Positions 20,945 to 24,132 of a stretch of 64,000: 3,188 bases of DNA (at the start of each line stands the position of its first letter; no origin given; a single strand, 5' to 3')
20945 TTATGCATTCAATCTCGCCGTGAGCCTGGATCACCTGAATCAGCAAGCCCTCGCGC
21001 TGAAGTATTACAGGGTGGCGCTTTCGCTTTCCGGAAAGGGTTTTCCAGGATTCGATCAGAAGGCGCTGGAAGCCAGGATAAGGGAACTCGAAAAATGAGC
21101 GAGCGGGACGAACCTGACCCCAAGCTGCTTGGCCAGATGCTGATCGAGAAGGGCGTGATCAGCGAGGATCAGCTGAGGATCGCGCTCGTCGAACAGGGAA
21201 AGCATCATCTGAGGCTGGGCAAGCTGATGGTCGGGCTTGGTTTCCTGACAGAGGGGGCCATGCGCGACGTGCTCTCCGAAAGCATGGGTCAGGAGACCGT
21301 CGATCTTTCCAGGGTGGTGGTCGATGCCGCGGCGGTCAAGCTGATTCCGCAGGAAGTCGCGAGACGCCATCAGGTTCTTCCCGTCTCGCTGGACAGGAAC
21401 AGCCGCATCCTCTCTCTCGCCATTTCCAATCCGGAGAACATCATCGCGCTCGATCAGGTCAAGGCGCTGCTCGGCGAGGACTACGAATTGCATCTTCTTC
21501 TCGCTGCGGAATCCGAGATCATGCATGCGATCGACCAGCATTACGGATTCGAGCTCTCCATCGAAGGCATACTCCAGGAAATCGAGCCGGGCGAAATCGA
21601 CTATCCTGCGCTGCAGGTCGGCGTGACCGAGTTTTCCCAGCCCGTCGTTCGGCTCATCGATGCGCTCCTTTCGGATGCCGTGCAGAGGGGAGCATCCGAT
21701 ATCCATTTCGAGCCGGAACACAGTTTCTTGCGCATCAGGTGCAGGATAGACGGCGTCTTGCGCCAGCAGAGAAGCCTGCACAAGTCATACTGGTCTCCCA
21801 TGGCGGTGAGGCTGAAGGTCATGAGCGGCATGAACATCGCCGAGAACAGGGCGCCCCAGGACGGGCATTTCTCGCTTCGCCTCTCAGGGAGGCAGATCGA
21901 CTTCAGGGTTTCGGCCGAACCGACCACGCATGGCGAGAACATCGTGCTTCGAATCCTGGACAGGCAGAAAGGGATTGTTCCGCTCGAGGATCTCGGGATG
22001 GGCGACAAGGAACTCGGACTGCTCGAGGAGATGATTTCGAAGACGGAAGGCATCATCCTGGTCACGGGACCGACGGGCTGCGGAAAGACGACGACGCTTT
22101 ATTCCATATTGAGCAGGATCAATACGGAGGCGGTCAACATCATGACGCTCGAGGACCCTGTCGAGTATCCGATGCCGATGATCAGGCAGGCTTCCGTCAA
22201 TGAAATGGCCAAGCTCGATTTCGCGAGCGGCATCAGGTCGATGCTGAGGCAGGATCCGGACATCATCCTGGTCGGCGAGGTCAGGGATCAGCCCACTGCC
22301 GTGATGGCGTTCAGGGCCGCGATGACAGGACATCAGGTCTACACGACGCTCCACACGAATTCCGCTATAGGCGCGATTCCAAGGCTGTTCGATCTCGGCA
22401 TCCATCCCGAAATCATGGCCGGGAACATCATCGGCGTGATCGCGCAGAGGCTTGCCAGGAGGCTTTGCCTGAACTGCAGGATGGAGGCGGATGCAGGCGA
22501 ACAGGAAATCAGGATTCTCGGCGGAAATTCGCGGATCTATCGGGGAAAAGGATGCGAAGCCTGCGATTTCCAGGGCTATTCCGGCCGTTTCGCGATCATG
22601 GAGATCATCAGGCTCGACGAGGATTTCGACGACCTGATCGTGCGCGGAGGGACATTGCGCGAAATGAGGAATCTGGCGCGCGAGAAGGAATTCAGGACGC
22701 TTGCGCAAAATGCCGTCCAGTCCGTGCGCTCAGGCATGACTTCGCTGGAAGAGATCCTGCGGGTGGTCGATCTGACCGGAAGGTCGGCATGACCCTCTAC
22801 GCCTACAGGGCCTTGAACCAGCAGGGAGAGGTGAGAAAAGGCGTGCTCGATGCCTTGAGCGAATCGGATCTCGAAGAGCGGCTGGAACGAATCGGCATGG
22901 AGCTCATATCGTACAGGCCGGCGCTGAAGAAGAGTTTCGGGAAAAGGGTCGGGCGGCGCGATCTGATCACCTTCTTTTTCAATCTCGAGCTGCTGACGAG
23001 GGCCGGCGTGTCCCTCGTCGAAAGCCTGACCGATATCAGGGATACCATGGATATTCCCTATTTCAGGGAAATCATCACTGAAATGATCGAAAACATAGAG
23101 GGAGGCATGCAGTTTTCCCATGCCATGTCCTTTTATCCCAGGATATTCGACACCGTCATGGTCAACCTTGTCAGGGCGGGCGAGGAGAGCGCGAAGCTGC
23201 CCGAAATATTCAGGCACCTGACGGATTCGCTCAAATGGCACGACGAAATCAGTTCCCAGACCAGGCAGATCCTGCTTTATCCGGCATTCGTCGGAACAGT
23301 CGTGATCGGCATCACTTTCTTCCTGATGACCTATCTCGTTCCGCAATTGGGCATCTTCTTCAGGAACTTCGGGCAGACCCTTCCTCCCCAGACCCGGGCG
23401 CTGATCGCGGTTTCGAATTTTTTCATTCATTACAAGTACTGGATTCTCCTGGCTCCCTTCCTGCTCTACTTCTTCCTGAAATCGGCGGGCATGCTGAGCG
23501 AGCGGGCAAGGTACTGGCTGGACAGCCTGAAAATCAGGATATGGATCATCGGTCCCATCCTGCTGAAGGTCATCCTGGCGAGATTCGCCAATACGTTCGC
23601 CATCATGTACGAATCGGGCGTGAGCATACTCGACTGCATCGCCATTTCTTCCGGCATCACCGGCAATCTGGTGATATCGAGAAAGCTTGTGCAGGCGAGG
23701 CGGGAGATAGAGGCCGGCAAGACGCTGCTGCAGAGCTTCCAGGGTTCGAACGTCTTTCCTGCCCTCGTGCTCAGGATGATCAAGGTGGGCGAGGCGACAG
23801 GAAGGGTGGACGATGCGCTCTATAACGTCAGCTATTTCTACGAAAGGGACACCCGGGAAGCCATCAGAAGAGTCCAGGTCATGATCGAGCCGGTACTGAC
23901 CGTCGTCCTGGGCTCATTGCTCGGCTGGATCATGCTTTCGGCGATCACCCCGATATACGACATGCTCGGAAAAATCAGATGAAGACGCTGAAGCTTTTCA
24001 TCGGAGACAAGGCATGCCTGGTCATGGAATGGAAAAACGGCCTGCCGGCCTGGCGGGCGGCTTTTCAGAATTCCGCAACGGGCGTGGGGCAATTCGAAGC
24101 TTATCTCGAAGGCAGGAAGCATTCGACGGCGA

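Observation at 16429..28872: Split ABC transporter: ATPase opens the filament operon, matching ABC-2 permease sits among the pilins 11 kb downstream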

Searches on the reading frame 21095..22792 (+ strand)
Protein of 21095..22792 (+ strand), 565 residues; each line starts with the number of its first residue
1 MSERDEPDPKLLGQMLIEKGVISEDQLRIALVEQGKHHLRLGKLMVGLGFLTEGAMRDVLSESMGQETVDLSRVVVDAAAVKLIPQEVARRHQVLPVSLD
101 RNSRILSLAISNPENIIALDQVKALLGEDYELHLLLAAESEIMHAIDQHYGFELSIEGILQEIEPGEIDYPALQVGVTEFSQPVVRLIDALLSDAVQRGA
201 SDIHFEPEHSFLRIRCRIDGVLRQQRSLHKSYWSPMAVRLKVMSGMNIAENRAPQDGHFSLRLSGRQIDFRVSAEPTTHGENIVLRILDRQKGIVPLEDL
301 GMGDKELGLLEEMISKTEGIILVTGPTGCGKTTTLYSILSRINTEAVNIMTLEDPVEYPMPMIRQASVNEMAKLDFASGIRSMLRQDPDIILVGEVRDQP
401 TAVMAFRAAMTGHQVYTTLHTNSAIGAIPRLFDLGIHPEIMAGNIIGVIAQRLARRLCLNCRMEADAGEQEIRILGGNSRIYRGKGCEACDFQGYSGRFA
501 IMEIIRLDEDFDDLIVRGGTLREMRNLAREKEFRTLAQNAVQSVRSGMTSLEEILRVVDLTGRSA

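Call 4: search_protein_families(library=pfam, proteins=[window:21095-22792:+], max_evalue=0.01)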
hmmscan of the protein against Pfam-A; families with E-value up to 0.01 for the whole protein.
window:21095-22792:+ (565 aa): 12 families
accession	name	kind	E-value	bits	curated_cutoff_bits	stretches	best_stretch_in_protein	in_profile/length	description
PF00437.27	T2SSE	-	7.3e-122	407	24.9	1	181-556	5-370/370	Type II/IV secretion system protein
PF05157.20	MshEN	-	5.2e-17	62.1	23.1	1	65-154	2-88/90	MshEN domain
PF13401.12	AAA_22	-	7.3e-05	23.5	27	1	316-350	3-39/130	AAA domain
PF13191.12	AAA_16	-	0.00012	23.1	32.6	1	309-346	15-52/167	AAA ATPase domain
PF03215.21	Rad17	-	0.00043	20.7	23.8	1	316-346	43-72/186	Rad17 P-loop domain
PF12775.13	AAA_7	-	0.00077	19.5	25.8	1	312-352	27-67/181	P-loop containing dynein motor region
PF13173.12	AAA_14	-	0.00079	19.9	27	1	319-422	3-97/129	AAA domain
PF01637.24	ATPase_2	-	0.00084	19.6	33.2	1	305-342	6-44/225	ATPase domain predominantly from Archaea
PF13086.12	AAA_11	-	0.0035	17.6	27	1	312-345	12-44/257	AAA domain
PF25199.1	nSTAND_NTPase5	-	0.0041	17.4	34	0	315-355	38-79/145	Novel STAND NTPase 5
PF00004.35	AAA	-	0.0042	18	21.2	0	321-350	1-30/131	ATPase family associated with various cellular activities (AAA)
PF20720.3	nSTAND3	-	0.0073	16.5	27.2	0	315-355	14-54/155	Novel STAND NTPase 3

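Call 6: search_protein_families(library=ncbifam, proteins=[window:21095-22792:+], max_evalue=0.01)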
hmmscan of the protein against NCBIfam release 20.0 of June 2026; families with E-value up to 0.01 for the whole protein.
window:21095-22792:+ (565 aa): 28 families (the best 25 are shown)
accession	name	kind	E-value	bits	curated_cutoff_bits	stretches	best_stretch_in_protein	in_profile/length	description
TIGR02533.1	type_II_gspE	equivalog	4.7e-150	500.4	630.25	1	82-557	2-485/486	type II secretion system ATPase GspE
TIGR02538.1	type_IV_pilB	equivalog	7.2e-148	493.7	675.65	1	12-558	2-562/564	type IV-A pilus assembly ATPase PilB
NF007755.0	PRK10436.1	equivalog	1.4e-122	409.7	617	1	102-559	25-460/465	type II secretion system protein GspE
NF053534.1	T4PilAsmATPsTfpB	equivalog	9.7e-120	400.7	850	1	51-559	63-583/584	type IV pilus assembly ATPase TfpB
NF041000.1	ATPase_ComGA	equivalog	8.3e-74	247.9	300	1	190-454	2-265/267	competence type IV pilus ATPase ComGA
TIGR01420.1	pilT_fam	subfamily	1.3e-51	175.9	319.1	1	188-456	2-270/343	PilT/PilU family type 4a pilus ATPase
TIGR02524.1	dot_icm_DotB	equivalog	1.7e-22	80.2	463.3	1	311-433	127-258/358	Dot/Icm type IV secretion system ATPase DotB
TIGR02525.1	plasmid_TraJ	equivalog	1.4e-20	73.6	368.3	1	283-433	120-271/372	plasmid transfer ATPase TraJ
NF058587.1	archaellum_moto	equivalog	2.4e-18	66.2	550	1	277-432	233-394/527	archaellum flagellar ATPase motor FlaI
NF053729.1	c-di-GMP_motif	domain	1.1e-15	57.2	38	1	12-62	2-52/53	cyclic di-GMP-binding domain-containing protein, MshE-related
TIGR03819.1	heli_sec_ATPase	hypoth_equivalog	2.5e-14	53.3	373.15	1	236-436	99-302/340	TadA family conjugal transfer-associated ATPase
TIGR02782.1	TrbB_P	equivalog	3.9e-14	52.7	304.55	1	302-432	121-253/303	P-type conjugative transfer ATPase TrbB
NF010407.0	PRK13833.1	subfamily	5.9e-13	48.9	499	1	305-434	132-262/323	conjugal transfer protein TrbB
NF012033.0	PRK15489.1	equivalog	7e-13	47.6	537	1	9-146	490-623/703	glycosyl transferase family protein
NF008411.1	PRK11234.1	equivalog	2.1e-12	46.2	1170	1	10-150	482-617/723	cyclic di-3',5'-guanylate-activated glycosyltransferase NfrB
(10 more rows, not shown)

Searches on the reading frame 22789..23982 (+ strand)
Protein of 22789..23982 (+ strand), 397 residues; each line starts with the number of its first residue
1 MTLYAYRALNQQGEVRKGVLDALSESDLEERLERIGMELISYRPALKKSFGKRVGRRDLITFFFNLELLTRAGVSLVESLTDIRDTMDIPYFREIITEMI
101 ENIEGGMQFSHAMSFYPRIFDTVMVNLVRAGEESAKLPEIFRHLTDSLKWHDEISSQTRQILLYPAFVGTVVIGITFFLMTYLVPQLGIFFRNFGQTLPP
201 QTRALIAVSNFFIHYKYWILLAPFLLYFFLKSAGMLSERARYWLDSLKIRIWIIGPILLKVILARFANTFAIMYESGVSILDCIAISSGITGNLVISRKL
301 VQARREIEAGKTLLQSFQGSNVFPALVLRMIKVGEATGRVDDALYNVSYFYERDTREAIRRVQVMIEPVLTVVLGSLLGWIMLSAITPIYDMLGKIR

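Call 4: search_protein_families(library=pfam, proteins=[window:22789-23982:+], max_evalue=0.01)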
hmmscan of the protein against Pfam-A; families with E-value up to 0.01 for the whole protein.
window:22789-23982:+ (397 aa): 1 family
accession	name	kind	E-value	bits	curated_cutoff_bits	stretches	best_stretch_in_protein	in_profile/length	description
PF00482.28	T2SSF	-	1.2e-46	158.2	25.2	2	266-388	1-125/125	Type II secretion system (T2SS), protein F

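Call 6: search_protein_families(library=ncbifam, proteins=[window:22789-23982:+], max_evalue=0.01)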
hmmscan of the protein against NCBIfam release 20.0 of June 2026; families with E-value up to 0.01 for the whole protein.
window:22789-23982:+ (397 aa): 6 families
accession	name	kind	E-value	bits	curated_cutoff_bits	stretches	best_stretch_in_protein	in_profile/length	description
TIGR02120.1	GspF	equivalog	5.9e-83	279.3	424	1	4-392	1-397/401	type II secretion system inner membrane protein GspF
NF052607.1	T4PiliAsmPilCThrm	equivalog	6.3e-75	252.8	700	1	1-396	1-404/406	type IV pilus assembly protein PilC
NF052606.1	T4PiliAsmPilCMyx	equivalog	2e-72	244.3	700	1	3-396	21-418/419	type IV pilus assembly protein PilC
NF047826.1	T3SSXpsF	equivalog_domain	2.9e-55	187.7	650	1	1-394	1-402/405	type II secretion system protein XpsF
NF007861.0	PRK10573.1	equivalog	6.3e-55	186.9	401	1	2-392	5-394/401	protein transport protein HofC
NF041012.2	T4P_ComGB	equivalog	4.9e-29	101.7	240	1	60-393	4-331/332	competence type IV pilus assembly protein ComGB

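Call 16: find_related_loci(query=window:22789-23982:+, collection=genome_contigs, flank=10000)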
Query window:22789-23982:+ (397 aa) in genome_contigs; peptide patterns used: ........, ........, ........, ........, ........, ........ (x = any residue, [..] = any of these).
202 stretches matched a pattern; 123 encode a relative of the query (tblastn E <= 1e-3); the best 80 are kept; 80 distinct loci.
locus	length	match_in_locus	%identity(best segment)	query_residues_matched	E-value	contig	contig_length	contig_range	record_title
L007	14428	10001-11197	79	1-397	0e+0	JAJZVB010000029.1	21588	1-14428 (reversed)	MAG: Proteobacteria bacterium isolate SKS4.bin81 NODE_3522_length_21588_cov_2.652672, whole genome shotgun sequence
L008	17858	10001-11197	76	1-397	0e+0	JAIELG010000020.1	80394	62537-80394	MAG: Burkholderiales bacterium isolate co.spades.CONCOCT.1kb_034 c_000000000060, whole genome shotgun sequence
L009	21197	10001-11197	75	1-397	0e+0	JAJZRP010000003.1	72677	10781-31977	MAG: Proteobacteria bacterium isolate SKS1.bin95 NODE_556_length_72677_cov_20.980717, whole genome shotgun sequence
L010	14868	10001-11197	74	1-397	0e+0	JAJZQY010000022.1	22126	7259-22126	MAG: Proteobacteria bacterium isolate SKS1.bin68 NODE_4138_length_22126_cov_5.596845, whole genome shotgun sequence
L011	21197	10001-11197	74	1-397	0e+0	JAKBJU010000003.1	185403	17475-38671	MAG: Proteobacteria bacterium isolate DS3.bin61 NODE_9_length_185403_cov_7.780959, whole genome shotgun sequence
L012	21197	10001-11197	74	1-397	0e+0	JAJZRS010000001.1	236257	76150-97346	MAG: Proteobacteria bacterium isolate SKS3.bin101 NODE_45_length_236257_cov_22.765379, whole genome shotgun sequence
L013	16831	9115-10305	70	1-397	0e+0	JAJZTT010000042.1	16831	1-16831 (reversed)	MAG: Proteobacteria bacterium isolate SKS3.bin88 NODE_5324_length_16831_cov_1.790888, whole genome shotgun sequence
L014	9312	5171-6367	69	1-397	0e+0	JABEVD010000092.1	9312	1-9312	MAG: Burkholderiales bacterium isolate MAG 21 k99_465968, whole genome shotgun sequence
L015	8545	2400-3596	56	1-397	2e-152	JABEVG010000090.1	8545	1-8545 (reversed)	MAG: Gallionella sp. isolate MAG 26 k99_2581368, whole genome shotgun sequence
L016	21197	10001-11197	56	1-397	8e-151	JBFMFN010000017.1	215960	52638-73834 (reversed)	MAG: Pseudomonadota bacterium isolate MAG272 MAG272_17, whole genome shotgun sequence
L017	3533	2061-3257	57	1-397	1e-156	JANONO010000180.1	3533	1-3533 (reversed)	MAG: Gallionellaceae bacterium isolate VAR_43_metabat_362 VAR_43_k141_2801539, whole genome shotgun sequence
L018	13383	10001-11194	55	1-397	4e-150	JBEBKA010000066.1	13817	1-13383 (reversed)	MAG: Gallionella sp. isolate TF_12 NODE_1747_length_13817_cov_5.062400, whole genome shotgun sequence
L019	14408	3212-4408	56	1-397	3e-150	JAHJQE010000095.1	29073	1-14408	MAG: Gammaproteobacteria bacterium isolate Old_saline_rock_biofilm.mb.6 Old_saline_rock_bio.mb.6_k141_259420, whole geno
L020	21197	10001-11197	56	1-397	2e-150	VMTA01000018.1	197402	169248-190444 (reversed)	MAG: Sideroxydans sp. isolate S2_22 k141_451466, whole genome shotgun sequence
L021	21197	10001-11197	55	1-397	3e-150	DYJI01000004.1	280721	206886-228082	MAG TPA_asm: Sideroxydans lithotrophicus isolate FI88_60_347 Afr_mines_FI88_26_length_280721_cov_145_165474, whole genom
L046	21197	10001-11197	55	1-397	8e-148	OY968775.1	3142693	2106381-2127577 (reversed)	MAG: uncultured beta proteobacterium isolate MFD02832.bin.1.36 genome assembly, chromosome: 1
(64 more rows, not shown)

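Call 23: search_protein_families(library=pfam, proteins=[L046:2200-3669:+, L046:15754-17196:-, L046:17209-18270:-, L046:18267-18710:-, L046:18714-19436:-, L046:19767-20468:+, L046:1260-2093:-], max_evalue=0.01)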
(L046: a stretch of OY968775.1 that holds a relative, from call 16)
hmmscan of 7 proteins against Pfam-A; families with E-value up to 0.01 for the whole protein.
L046:2200-3669:+ (489 aa): 9 families
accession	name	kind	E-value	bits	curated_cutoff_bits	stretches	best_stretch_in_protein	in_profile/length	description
PF00158.32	Sigma54_activat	-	2.1e-61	206.9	20.2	1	166-332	1-167/168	Sigma-54 interaction domain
PF14532.12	Sigma54_activ_2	-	1.7e-23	83.8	25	1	167-337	1-138/138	Sigma-54 interaction domain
PF00072.30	Response_reg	-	1.4e-17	64.3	30.2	1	32-145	2-109/111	Response regulator receiver domain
PF25601.1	AAA_lid_14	-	6.7e-13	48.7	27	1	339-418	2-81/87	AAA+ ATPase lid domain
PF02954.25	HTH_8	-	1.5e-11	44.3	22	1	446-481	4-39/42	Bacterial regulatory protein, Fis family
PF07728.20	AAA_5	-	6.6e-06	26.6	22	1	189-310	1-125/139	AAA domain (dynein-related subfamily)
PF01078.27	Mg_chelatase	-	0.00016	21.6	20.3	0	245-308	93-158/207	Magnesium chelatase, subunit ChlI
PF00004.35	AAA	-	0.0012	19.7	21.2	1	190-308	1-110/131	ATPase family associated with various cellular activities (AAA)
PF07724.20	AAA_2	-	0.0041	17.6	27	1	190-313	6-130/166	AAA domain (Cdc48 subfamily)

L046:15754-17196:- (480 aa): 6 families
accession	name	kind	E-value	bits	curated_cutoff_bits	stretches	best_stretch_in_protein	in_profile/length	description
PF01406.26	tRNA-synt_1e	-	2.2e-134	448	27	1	15-316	2-300/301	tRNA synthetases class I (C) catalytic domain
PF09190.17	DALR_2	-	3.2e-16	60.1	22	1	366-414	1-57/57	DALR domain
PF09334.17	tRNA-synt_1g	-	3.5e-13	49.5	20.1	2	248-300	306-358/391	tRNA synthetases class I (M)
PF01921.24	tRNA-synt_1f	-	1.8e-06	27.6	27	1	264-300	276-313/360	tRNA synthetases class I (K)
PF00133.28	tRNA-synt_1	-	2.3e-06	27.1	22.7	1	260-306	365-412/414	tRNA synthetases class I (I, L, M and V)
PF23493.1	CysS_C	-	5e-06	27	23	1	435-478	8-51/51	Cysteinyl-tRNA ligase anticodon binding domain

L046:17209-18270:- (353 aa): 8 families
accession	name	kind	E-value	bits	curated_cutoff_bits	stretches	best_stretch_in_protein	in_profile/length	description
PF13442.11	Cytochrome_CBB3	-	3.7e-27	94.9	27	2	261-342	4-68/68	Cytochrome C oxidase, cbb3-type, subunit III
PF00034.26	Cytochrom_C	-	6e-20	72.8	21.3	2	262-343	3-87/90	Cytochrome c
PF14495.11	Cytochrom_C550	-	5.4e-09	36.3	27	0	176-205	21-51/136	Cytochrome c-550 domain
PF22113.1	Mtrc-MtrF_II-IV_dom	-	0.00023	21.2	30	1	184-284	24-98/176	Outer membrane cytochrome MtrC/MtrF-like, domains II/IV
PF14376.11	Haem_bd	-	0.0012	19.3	27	0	171-200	22-51/133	Haem-binding domain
PF14522.11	Cytochrome_C7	-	0.0018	18.5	24.8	0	189-205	42-58/67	Cytochrome c7 and related cytochrome c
PF09630.15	DUF2024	-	0.003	17.9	27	0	256-279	40-63/81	Domain of unknown function (DUF2024)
PF09699.15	Paired_CXXCH_1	-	0.0099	16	20.6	0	268-281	6-19/41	Doubled CXXCH motif (Paired_CXXCH_1)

L046:18267-18710:- (147 aa): 2 families
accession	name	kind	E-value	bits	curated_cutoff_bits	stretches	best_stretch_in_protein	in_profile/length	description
PF13442.11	Cytochrome_CBB3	-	1.8e-12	47.9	27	1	46-129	2-68/68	Cytochrome C oxidase, cbb3-type, subunit III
PF00034.26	Cytochrom_C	-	7.8e-10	40.4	21.3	1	48-129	2-86/90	Cytochrome c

L046:18714-19436:- (240 aa): 2 families
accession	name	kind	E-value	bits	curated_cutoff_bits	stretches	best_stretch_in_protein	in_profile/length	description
PF13442.11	Cytochrome_CBB3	-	2.4e-24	85.8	27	2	41-123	3-68/68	Cytochrome C oxidase, cbb3-type, subunit III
PF00034.26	Cytochrom_C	-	2.3e-16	61.3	21.3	2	44-125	4-88/90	Cytochrome c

L046:19767-20468:+ (233 aa): 3 families
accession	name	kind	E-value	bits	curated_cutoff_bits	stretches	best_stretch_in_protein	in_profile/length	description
PF01436.27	NHL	-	8.5e-07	29.2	20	0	132-159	1-28/28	NHL repeat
PF08450.18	SGL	-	0.00087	19.4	26.3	0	96-167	147-218/246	SMP-30/Gluconolactonase/LRE-like region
PF17170.10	DUF5128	-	0.01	15.5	22.9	0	85-167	44-126/321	6-bladed beta-propeller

L046:1260-2093:- (277 aa): 4 families
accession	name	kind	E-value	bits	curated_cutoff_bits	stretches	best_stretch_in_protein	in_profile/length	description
PF00005.33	ABC_tran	-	4.4e-30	105.5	25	1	32-181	1-137/137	ABC transporter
PF00485.24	PRK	-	0.00039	20.7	22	1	44-84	1-42/196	Phosphoribulokinase / Uridine kinase family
PF13401.12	AAA_22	-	0.0069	17.1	27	0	42-68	5-31/130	AAA domain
PF03193.22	RsgA_GTPase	-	0.0069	16.7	30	0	36-67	101-131/174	RsgA GTPase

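Call 27: search_protein_families(library=pfam, proteins=[L046:470-1258:-], max_evalue=0.001)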
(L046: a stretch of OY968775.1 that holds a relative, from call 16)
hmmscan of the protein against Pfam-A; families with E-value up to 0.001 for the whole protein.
L046:470-1258:- (262 aa): 1 family
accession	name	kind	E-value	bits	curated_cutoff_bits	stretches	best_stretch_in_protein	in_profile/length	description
PF02405.21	MlaE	-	3.8e-75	252.6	22.5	1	46-256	2-211/212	Permease MlaE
